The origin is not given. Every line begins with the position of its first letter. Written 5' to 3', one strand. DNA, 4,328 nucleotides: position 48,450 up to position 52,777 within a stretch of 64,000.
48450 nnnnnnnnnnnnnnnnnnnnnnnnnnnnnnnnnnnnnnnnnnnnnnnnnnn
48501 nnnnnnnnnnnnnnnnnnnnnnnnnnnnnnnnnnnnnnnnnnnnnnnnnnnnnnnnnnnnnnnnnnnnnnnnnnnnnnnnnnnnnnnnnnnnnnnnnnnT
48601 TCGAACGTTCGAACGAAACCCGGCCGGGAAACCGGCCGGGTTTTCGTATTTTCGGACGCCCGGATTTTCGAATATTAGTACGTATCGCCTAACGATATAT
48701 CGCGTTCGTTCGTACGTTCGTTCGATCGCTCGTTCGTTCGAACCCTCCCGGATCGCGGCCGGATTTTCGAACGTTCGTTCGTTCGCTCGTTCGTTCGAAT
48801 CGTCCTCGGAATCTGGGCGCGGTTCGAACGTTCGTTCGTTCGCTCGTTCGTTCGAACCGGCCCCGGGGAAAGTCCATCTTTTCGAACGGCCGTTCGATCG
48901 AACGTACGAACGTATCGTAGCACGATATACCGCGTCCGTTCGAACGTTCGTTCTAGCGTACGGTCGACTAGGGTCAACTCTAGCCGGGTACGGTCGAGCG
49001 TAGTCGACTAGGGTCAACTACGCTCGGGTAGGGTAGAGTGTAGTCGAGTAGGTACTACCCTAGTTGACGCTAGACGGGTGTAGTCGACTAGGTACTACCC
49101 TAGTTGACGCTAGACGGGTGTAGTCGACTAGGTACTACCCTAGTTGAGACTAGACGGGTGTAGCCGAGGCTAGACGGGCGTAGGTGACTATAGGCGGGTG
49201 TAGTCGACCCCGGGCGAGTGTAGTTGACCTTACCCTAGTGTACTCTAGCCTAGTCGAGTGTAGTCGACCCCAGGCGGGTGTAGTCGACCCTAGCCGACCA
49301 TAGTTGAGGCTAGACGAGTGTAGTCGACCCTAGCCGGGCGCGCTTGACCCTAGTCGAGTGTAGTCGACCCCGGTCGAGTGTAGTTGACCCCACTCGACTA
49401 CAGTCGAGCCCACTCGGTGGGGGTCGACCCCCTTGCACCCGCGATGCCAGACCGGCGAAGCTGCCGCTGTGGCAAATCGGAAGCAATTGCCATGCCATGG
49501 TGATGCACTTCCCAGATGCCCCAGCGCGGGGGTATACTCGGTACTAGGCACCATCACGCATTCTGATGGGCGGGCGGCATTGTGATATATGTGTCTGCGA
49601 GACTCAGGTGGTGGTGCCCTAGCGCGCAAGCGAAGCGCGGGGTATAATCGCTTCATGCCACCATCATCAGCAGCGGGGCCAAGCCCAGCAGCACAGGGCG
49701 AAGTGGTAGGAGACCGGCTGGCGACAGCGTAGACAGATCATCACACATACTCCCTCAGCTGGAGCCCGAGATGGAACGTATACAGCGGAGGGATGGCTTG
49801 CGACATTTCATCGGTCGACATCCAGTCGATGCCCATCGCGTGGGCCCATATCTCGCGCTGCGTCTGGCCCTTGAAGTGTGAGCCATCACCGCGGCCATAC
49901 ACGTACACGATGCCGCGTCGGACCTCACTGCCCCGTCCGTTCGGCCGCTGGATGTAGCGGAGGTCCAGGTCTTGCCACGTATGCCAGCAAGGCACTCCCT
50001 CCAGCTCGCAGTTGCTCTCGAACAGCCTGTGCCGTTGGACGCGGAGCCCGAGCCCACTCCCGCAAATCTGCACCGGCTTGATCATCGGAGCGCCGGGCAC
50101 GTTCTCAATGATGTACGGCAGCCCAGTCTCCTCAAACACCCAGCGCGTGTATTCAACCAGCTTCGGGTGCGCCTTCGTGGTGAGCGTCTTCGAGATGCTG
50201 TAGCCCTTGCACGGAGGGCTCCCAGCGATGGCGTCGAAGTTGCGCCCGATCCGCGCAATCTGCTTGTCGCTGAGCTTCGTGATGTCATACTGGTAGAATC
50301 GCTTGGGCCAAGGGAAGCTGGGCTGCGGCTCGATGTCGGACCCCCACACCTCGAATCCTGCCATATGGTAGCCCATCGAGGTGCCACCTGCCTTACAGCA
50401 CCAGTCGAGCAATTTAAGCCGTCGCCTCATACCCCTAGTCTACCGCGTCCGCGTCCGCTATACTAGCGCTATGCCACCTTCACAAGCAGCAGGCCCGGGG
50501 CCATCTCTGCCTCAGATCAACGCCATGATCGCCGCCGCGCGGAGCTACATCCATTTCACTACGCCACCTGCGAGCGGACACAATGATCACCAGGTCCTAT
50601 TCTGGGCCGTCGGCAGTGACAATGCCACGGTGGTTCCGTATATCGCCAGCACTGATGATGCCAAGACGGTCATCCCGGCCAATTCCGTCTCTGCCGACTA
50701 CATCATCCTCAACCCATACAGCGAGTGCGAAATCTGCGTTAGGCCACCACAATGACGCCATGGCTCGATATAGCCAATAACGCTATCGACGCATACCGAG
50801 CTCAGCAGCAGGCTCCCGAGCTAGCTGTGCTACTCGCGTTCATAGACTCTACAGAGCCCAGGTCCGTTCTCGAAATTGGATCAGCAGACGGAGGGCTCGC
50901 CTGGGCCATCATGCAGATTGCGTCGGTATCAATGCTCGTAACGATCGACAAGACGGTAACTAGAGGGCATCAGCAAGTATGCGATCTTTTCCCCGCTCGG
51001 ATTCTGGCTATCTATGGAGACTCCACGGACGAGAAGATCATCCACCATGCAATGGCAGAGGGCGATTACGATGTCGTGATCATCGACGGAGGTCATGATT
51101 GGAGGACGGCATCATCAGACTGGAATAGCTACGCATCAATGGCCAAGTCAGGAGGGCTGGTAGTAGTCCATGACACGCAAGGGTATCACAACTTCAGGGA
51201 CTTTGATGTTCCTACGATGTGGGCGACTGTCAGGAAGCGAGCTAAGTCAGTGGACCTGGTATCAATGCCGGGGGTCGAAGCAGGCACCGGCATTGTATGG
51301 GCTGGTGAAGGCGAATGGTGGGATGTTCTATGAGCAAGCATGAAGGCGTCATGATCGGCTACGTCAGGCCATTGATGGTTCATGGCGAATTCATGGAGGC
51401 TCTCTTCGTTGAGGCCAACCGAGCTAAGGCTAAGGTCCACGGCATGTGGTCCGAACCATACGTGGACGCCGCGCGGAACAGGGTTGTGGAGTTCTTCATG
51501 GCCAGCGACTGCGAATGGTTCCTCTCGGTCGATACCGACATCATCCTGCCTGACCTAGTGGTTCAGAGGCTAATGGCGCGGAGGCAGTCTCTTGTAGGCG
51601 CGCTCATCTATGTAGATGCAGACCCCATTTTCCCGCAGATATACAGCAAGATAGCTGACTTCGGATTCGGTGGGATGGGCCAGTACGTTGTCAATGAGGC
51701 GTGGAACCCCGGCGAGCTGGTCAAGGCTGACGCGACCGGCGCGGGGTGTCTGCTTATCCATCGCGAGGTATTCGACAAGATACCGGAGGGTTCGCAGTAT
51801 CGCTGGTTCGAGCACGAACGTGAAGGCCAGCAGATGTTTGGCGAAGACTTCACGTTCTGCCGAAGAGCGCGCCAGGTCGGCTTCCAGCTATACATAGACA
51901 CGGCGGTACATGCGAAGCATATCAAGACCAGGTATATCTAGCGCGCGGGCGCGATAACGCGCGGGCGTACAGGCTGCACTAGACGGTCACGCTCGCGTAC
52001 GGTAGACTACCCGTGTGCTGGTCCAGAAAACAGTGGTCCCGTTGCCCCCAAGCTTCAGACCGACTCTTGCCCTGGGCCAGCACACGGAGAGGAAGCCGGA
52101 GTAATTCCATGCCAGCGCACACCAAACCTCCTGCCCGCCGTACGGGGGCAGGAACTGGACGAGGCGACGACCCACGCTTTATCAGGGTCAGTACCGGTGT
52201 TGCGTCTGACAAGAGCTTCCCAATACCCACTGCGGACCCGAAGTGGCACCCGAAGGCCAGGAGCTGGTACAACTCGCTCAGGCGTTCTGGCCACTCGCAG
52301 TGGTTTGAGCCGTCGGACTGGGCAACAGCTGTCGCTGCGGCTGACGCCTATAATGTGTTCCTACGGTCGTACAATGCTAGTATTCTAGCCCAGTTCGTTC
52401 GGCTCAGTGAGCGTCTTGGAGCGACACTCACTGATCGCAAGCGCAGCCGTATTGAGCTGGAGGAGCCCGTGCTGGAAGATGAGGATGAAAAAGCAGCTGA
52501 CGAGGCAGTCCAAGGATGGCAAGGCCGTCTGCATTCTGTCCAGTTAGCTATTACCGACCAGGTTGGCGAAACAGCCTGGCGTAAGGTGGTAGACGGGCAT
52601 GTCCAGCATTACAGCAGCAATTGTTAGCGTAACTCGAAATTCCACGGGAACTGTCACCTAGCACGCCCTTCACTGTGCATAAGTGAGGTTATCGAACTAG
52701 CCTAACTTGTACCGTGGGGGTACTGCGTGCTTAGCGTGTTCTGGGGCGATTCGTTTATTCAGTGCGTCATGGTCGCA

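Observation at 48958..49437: About 45 head-to-tail, helically phased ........-type decamers in a gene-free hub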

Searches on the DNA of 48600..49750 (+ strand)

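Call 5: search_dna_similar(query=window:48600-49750:+, collection=phages, mode=distant, max_rows=30)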
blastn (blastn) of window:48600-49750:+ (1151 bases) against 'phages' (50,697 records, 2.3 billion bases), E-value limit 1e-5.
No match.

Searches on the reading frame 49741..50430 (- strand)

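Call 9: search_protein_families(library=phrogs, proteins=[window:49741-50430:-], max_evalue=0.01)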
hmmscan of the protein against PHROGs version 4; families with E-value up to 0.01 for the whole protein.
window:49741-50430:- (229 aa): 4 families
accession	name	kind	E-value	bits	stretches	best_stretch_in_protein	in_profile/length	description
phrog_363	-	other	7.4e-31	108.5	1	2-225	51-214/327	DNA methyltransferase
phrog_116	-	other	7.3e-12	45.4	1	2-136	205-352/779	DNA methyltransferase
phrog_5999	-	other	6.7e-06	27.1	1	46-90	51-94/109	DNA methyltransferase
phrog_757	-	other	7.2e-05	23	1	4-110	14-127/247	DNA methyltransferase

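Call 10: search_protein_families(library=pfam, proteins=[window:49741-50430:-], max_evalue=0.01)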
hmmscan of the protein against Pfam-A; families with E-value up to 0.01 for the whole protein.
window:49741-50430:- (229 aa): 1 family
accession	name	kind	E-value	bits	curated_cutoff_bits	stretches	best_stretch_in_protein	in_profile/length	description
PF00145.23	DNA_methylase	-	1.7e-08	34.8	22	1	6-113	2-113/324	C-5 cytosine-specific DNA methylase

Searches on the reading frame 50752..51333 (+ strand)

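Call 9: search_protein_families(library=phrogs, proteins=[window:50752-51333:+], max_evalue=0.01)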
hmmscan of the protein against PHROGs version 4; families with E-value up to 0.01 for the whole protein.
window:50752-51333:+ (193 aa): 1 family
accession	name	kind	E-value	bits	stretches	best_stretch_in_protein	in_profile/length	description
phrog_21658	-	other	0.0075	17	1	66-158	73-161/226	methyltransferase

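Call 10: search_protein_families(library=pfam, proteins=[window:50752-51333:+], max_evalue=0.01)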
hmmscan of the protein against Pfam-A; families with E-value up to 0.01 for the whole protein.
window:50752-51333:+ (193 aa): 2 families
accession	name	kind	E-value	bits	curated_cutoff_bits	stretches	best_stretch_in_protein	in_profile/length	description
PF13578.12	Methyltransf_24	-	3.2e-08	34.8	26.3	1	40-142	1-105/105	Methyltransferase domain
PF04989.18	RMNT_CmcI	-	9.8e-08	32.4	23.2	1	26-143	23-149/206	Rhamnosyl O-methyltransferase/CmcI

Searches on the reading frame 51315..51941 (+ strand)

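Call 9: search_protein_families(library=phrogs, proteins=[window:51315-51941:+], max_evalue=0.01)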
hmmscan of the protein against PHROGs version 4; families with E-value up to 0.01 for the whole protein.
window:51315-51941:+ (208 aa): 2 families
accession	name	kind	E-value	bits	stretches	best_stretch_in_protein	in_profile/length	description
phrog_1574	-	unknown function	4.4e-15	57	1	52-208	58-234/240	-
phrog_34859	-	moron, auxiliary metabolic gene and host takeover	1.5e-12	48.7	1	134-204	142-214/247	glycosyltransferase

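Call 10: search_protein_families(library=pfam, proteins=[window:51315-51941:+], max_evalue=0.01)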
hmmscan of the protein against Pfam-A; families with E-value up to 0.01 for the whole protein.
window:51315-51941:+ (208 aa): 0 families

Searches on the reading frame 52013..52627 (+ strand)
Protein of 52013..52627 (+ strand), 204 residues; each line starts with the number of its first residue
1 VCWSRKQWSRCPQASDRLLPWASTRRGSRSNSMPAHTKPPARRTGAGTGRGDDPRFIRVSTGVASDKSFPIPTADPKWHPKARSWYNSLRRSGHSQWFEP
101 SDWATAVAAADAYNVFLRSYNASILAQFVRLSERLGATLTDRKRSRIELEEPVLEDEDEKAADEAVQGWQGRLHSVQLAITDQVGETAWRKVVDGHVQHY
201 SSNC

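Call 9: search_protein_families(library=phrogs, proteins=[window:52013-52627:+], max_evalue=0.01)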
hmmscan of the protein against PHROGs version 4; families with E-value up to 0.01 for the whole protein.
window:52013-52627:+ (204 aa): 1 family
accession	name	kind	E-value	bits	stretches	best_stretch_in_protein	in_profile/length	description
phrog_226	-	tail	1.9e-21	77.6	1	38-164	5-136/157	minor tail protein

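Call 10: search_protein_families(library=pfam, proteins=[window:52013-52627:+], max_evalue=0.01)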
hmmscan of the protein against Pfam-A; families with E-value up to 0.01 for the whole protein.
window:52013-52627:+ (204 aa): 1 family
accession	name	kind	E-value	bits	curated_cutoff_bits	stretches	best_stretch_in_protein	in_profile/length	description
PF25673.1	Terminase_7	-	2.8e-26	92.6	27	1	52-171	16-136/139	Phage terminase small subunit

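Call 41: find_related_loci(query=window:52013-52627:+, collection=viral_contigs, flank=10000)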
Query window:52013-52627:+ (204 aa) in viral_contigs; peptide patterns used: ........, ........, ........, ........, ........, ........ (x = any residue, [..] = any of these).
28 stretches matched a pattern; 15 encode a relative of the query (tblastn E <= 1e-3); 15 distinct loci.
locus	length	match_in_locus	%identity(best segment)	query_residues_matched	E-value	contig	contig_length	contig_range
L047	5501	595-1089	74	10-176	1e-71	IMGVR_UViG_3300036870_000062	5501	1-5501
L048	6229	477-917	80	33-179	6e-69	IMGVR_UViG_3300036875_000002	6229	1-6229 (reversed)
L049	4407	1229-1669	80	33-179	6e-69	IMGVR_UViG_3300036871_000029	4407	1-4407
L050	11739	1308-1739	81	33-176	2e-68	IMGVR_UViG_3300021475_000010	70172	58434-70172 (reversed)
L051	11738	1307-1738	81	33-176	2e-68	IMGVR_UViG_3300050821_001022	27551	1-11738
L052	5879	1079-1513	83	32-176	5e-64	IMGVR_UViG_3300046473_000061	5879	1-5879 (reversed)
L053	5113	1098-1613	72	11-182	4e-63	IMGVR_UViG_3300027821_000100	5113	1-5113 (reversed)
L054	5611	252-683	79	33-176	3e-60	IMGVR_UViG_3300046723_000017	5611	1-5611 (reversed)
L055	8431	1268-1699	79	33-176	3e-60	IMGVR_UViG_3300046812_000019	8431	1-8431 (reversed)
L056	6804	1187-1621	69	33-177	4e-58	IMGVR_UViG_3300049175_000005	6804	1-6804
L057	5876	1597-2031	69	33-177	4e-58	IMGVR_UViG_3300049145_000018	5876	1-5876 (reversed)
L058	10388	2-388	84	48-176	1e-56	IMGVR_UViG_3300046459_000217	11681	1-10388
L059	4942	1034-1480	70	28-176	3e-54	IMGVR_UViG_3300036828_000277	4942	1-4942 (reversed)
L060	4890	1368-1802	74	33-177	6e-54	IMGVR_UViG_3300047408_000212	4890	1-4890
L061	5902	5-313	87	74-176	2e-42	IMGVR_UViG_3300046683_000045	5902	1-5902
